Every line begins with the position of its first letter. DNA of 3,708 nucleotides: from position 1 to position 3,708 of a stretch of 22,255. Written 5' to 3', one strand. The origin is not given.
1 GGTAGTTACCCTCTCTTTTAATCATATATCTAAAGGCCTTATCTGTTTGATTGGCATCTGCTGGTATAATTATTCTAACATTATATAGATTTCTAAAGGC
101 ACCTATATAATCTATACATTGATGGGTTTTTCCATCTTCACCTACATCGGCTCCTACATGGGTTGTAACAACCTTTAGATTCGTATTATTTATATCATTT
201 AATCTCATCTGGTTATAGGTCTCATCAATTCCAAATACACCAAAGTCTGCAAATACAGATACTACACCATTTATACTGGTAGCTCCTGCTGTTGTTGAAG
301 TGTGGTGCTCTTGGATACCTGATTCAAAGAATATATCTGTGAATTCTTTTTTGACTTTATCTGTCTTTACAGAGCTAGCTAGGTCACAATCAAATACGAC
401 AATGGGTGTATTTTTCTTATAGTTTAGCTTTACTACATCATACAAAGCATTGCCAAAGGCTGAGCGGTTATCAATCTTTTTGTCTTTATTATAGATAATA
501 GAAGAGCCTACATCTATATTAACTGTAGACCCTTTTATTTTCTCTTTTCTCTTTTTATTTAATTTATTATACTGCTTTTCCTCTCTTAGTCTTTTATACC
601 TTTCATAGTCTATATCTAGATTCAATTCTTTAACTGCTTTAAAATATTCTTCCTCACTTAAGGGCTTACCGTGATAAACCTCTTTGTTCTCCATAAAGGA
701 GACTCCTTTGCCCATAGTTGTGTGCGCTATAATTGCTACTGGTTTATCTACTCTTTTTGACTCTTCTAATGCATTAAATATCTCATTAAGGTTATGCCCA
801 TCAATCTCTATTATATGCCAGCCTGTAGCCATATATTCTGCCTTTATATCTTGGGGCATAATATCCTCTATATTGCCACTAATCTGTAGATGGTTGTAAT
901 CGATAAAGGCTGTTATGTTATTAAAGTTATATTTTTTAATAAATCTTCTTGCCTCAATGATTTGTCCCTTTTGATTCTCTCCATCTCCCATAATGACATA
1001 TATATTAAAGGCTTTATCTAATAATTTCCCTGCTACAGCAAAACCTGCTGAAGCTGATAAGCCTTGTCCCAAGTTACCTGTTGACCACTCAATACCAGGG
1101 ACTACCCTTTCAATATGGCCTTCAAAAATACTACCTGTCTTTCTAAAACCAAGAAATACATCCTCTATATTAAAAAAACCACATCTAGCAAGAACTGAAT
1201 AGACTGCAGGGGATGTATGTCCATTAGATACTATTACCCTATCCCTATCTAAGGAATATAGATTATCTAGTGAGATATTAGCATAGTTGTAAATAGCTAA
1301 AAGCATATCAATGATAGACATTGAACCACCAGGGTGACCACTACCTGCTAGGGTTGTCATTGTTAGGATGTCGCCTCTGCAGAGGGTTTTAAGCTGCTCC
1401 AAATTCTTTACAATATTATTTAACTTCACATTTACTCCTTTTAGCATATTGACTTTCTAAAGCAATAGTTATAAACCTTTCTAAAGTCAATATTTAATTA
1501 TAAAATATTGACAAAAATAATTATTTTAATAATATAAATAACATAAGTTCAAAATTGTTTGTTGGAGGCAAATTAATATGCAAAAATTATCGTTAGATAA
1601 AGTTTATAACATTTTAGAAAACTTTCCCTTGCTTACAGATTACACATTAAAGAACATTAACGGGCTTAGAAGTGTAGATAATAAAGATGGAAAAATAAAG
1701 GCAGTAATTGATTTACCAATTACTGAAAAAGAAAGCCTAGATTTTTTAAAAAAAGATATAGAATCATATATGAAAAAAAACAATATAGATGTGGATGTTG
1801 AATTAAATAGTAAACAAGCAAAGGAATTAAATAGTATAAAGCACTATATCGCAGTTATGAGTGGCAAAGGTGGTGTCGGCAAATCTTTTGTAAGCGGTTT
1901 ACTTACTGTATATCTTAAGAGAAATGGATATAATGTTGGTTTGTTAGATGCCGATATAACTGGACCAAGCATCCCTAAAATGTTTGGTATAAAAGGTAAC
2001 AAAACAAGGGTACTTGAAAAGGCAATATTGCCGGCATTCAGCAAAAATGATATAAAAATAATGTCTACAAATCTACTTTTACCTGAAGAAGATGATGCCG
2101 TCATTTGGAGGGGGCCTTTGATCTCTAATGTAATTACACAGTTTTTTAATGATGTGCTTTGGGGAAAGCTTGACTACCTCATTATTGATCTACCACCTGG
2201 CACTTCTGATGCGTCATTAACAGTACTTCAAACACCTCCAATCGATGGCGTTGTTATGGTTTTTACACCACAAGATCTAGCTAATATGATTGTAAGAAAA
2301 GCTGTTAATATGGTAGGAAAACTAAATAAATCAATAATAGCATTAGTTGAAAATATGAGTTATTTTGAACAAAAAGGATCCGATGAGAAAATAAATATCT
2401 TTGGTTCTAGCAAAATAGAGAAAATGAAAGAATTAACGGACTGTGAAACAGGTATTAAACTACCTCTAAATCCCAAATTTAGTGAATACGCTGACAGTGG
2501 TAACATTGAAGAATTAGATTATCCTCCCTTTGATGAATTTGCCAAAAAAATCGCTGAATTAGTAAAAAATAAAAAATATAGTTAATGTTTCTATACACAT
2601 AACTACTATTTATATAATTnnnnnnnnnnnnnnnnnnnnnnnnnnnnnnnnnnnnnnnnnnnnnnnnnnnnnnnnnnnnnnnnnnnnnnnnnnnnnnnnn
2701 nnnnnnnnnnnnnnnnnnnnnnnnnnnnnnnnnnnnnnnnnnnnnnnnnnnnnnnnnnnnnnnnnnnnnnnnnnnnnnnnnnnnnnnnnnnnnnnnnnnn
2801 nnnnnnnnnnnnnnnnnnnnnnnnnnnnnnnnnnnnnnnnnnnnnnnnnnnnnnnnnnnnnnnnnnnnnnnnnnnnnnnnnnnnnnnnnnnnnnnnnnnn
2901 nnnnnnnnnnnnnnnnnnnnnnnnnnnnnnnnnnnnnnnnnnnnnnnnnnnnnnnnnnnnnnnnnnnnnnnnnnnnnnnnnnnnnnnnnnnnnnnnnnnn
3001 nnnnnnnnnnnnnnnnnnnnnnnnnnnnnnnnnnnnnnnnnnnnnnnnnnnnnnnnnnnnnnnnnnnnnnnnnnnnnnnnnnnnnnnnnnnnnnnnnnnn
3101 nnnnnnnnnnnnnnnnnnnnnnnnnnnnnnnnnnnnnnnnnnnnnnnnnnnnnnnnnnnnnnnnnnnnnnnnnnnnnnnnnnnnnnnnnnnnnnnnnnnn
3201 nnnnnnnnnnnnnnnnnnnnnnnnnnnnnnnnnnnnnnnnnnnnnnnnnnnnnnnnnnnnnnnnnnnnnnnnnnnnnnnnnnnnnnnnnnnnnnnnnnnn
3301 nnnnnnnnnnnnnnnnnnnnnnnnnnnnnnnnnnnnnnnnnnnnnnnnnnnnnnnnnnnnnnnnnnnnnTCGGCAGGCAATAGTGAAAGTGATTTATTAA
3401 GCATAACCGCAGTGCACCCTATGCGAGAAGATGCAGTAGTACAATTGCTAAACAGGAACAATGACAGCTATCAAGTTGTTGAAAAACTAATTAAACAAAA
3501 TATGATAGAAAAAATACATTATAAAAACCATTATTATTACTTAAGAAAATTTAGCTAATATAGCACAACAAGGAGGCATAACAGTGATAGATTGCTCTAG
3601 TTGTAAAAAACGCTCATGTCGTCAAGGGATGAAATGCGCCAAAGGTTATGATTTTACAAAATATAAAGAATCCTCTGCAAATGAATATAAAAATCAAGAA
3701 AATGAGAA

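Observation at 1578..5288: Uncharacterised Fe-S / radical SAM gene cluster: Mrp-like ATPase without CxxC, radical SAM, DUF1847, and a convergent radical SAM/SPASM-like enzyme. No precursor peptide is visible.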

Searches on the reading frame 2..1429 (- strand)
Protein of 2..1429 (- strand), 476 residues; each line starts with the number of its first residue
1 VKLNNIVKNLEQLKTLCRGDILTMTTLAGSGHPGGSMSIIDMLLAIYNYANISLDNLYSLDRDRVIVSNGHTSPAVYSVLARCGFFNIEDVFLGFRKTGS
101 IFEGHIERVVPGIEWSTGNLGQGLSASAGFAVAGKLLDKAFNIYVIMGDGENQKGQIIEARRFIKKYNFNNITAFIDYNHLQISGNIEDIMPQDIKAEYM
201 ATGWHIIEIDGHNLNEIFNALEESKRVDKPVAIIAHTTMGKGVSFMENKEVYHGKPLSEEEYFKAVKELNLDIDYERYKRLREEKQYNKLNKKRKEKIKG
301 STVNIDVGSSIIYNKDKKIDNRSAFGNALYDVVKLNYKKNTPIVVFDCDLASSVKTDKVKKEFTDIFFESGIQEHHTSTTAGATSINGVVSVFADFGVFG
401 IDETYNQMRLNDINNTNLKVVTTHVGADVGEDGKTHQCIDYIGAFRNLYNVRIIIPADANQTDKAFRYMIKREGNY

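Call 86: search_protein_families(library=pfam, proteins=[window:2-1429:-], max_evalue=1)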
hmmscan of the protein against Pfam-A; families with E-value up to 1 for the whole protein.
window:2-1429:- (476 aa): 5 families
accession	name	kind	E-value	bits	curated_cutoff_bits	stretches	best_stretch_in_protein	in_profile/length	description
PF00456.26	Transketolase_N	-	5.9e-47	160.7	22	1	27-273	19-279/334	Transketolase, thiamine diphosphate binding domain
PF02779.29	Transket_pyr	-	1.1e-21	77.7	27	1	318-473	2-158/174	Transketolase, pyrimidine binding domain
PF13292.11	DXP_synthase_N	-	3e-06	27.1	21.2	1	8-187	16-179/274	1-deoxy-D-xylulose-5-phosphate synthase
PF00676.26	E1_dh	-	0.038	13.4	22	1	117-220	100-203/300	Dehydrogenase E1 component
PF00752.23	XPG_N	-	0.096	13.6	22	1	295-361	21-93/101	XPG N-terminal domain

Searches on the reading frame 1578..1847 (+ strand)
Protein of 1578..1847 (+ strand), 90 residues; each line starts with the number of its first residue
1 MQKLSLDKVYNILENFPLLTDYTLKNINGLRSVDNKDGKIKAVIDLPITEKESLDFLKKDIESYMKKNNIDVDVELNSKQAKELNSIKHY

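Call 86: search_protein_families(library=pfam, proteins=[window:1578-1847:+], max_evalue=1)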
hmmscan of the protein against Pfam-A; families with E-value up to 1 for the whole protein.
window:1578-1847:+ (90 aa): 1 family
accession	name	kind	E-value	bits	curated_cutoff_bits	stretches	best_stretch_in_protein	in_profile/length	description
PF00959.24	Phage_lysozyme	-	0.066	14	22.3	1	47-86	34-73/125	Phage lysozyme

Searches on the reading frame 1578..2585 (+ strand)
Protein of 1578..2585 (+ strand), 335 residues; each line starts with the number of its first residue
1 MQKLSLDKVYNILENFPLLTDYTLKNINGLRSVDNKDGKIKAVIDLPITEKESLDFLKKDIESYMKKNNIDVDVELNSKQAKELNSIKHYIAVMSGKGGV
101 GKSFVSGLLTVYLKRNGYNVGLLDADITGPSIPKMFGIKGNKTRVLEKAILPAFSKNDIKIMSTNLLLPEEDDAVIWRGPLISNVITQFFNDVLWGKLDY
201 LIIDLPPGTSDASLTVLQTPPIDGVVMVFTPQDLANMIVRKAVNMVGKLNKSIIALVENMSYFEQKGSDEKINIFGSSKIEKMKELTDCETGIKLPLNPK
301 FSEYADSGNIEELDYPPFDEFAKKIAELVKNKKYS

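Call 3: search_protein_families(library=pfam, proteins=[window:1578-2585:+], max_evalue=0.01)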
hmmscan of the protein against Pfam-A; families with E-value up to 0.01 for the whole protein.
window:1578-2585:+ (335 aa): 5 families
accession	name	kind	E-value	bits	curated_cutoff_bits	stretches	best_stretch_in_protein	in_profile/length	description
PF10609.15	ParA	-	7.4e-84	281.4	27.1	1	87-324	2-240/246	NUBPL iron-transfer P-loop NTPase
PF01656.29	CbiA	-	1.9e-09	38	25.4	1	91-238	1-54/125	CobQ/CobB/MinD/ParA nucleotide binding domain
PF13614.12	AAA_31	-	1.6e-07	31.9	27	1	90-252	3-170/177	AAA domain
PF02374.21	ArsA_ATPase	-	4e-05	23.4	24.3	1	92-138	4-49/305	Anion-transporting ATPase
PF09140.17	MipZ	-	0.0015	18.4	20.7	1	89-207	1-109/262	ATPase MipZ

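Call 4: search_protein_families(library=ncbifam, proteins=[window:1578-2585:+], max_evalue=0.01)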
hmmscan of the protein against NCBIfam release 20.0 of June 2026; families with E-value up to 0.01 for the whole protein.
window:1578-2585:+ (335 aa): 13 families
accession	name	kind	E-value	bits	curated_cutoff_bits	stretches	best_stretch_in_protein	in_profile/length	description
NF041136.1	MrpORP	equivalog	2.6e-85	286.9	450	1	84-331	1-247/365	iron-sulfur cluster carrier protein MrpORP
NF008669.0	PRK11670.1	equivalog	6.5e-57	193.1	348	1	7-323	15-340/369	iron-sulfur cluster carrier protein ApbC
TIGR01969.1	minD_arch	subfamily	4.7e-09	35.8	201.75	1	90-257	2-166/251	cell division ATPase MinD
NF047398.1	AAA_KGGVGR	domain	6.8e-09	36.3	90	1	90-142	4-56/190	KGGVGR-motif variant AAA ATPase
TIGR01007.1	eps_fam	subfamily_domain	1.3e-08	34.7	108.05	1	87-259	17-188/204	polysaccharide biosynthesis tyrosine autokinase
TIGR01968.1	minD_bact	equivalog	1.4e-07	31.1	212.9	1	90-128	3-41/261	septum site-determining protein MinD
TIGR03018.1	pepcterm_TyrKin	hypoth_equivalog_domain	7e-07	28.8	230.65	1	81-257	28-205/207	XrtA-associated tyrosine autokinase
NF041546.1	ParA_partition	equivalog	1.8e-06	27.7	180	1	91-127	2-38/203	ParA family partition ATPase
TIGR03371.1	cellulose_yhjQ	equivalog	1.4e-05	24.8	157.85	1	90-219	3-136/246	cellulose biosynthesis protein BcsQ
TIGR03815.1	CpaE_hom_Actino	equivalog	3.9e-05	22.9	154.45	1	89-138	112-161/340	septum site-determining protein Ssd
NF041417.1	ArsA_halo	exception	0.00042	19.1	800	1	93-139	16-61/617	arsenical pump-driving ATPase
NF010461.0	PRK13886.1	subfamily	0.0008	18.9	360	1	92-128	6-42/241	conjugal transfer protein TraL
TIGR04291.1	arsen_driv_ArsA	equivalog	0.00095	18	650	1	65-126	296-357/565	arsenical pump-driving ATPase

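Call 30: search_solved_structures(query=window:1578-2585:+, max_evalue=1e-10, show_alignments=3)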
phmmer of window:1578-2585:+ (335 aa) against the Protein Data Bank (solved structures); distinct sequences matched with E-value up to 1e-10: 5.
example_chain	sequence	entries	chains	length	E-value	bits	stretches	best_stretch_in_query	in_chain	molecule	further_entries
2ph1_A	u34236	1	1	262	6.4e-64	219.6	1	82-318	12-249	Nucleotide-binding protein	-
3kb1_A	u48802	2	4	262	2.5e-60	207.8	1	82-321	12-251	Nucleotide-binding protein | Iron-sulfur cluster carrier protein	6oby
6g2g_A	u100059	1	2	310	1e-45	159.9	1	84-309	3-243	Cytosolic Fe-S cluster assembly factor CFD1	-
8zkc_A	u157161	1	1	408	8.4e-44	153.5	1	79-321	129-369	Iron-sulfur cluster carrier protein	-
3vx3_A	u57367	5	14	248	1.1e-28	103.9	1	83-328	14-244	ATPase involved in chromosome partitioning, ParA/MinD family, Mrp homolog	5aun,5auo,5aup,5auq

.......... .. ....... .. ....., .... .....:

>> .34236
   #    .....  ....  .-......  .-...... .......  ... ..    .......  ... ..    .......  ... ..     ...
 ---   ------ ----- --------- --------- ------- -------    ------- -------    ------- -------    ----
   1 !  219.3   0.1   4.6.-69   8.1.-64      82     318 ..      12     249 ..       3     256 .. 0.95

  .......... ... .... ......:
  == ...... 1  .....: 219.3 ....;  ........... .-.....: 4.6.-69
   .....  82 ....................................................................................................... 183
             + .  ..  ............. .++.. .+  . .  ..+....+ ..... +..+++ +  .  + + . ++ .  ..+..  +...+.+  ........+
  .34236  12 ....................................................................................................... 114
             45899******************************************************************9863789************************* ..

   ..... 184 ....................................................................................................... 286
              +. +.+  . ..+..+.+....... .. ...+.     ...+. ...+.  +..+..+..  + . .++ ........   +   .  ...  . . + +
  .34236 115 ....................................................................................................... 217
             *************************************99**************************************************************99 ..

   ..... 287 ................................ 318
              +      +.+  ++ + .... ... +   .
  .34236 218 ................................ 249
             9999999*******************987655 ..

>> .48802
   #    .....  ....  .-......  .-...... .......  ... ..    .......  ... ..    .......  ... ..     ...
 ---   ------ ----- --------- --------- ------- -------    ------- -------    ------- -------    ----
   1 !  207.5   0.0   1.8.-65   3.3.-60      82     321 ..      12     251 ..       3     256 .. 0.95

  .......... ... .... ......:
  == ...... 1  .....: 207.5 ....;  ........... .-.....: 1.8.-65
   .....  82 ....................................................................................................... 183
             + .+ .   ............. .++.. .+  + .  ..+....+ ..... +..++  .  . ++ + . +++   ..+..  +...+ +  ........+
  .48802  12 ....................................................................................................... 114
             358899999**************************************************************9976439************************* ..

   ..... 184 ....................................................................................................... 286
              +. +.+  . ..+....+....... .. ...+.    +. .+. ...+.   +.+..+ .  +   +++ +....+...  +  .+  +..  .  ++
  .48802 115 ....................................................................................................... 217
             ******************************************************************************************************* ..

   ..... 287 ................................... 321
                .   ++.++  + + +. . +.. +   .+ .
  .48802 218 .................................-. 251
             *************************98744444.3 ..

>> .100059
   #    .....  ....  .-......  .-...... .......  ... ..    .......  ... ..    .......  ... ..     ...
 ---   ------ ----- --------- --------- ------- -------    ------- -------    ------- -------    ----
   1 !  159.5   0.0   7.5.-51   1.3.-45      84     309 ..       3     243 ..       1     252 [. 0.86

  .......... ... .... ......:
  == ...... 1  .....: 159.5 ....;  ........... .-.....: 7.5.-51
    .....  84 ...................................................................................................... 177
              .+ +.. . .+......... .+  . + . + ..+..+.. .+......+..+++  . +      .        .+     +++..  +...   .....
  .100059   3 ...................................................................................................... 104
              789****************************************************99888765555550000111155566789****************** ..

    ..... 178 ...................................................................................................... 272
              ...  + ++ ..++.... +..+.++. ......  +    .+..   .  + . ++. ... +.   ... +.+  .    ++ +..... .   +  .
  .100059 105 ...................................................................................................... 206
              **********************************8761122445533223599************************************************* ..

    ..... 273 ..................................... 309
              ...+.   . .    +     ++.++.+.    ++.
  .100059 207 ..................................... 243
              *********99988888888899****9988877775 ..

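Call 89: search_protein_families(library=padloc, proteins=[window:1578-2585:+], max_evalue=0.001)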
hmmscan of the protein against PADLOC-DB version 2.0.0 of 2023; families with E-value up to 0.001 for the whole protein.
window:1578-2585:+ (335 aa): 1 family
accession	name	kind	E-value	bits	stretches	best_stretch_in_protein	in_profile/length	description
PDLC01148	RecD_like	-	0.00017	18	1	51-123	289-362/719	RecD/Tra ATPase fused to N-terminal HHH domain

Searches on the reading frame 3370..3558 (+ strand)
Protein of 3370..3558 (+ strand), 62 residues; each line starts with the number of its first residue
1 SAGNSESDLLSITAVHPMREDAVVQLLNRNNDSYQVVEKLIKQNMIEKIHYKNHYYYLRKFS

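Call 86: search_protein_families(library=pfam, proteins=[window:3370-3558:+], max_evalue=1)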
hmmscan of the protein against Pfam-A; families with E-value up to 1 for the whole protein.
window:3370-3558:+ (62 aa): 3 families
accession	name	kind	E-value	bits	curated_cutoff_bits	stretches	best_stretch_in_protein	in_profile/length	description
PF16805.11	Trans_coact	-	0.0093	16.2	25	1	21-50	25-54/73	Phage late-transcription coactivator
PF01978.25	TrmB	-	0.08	13.2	25.6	1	23-57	28-63/68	Sugar-specific transcriptional regulator TrmB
PF19839.5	RHH_9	-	0.2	11.9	23.4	1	33-53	31-51/65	Ribbon-helix-helix protein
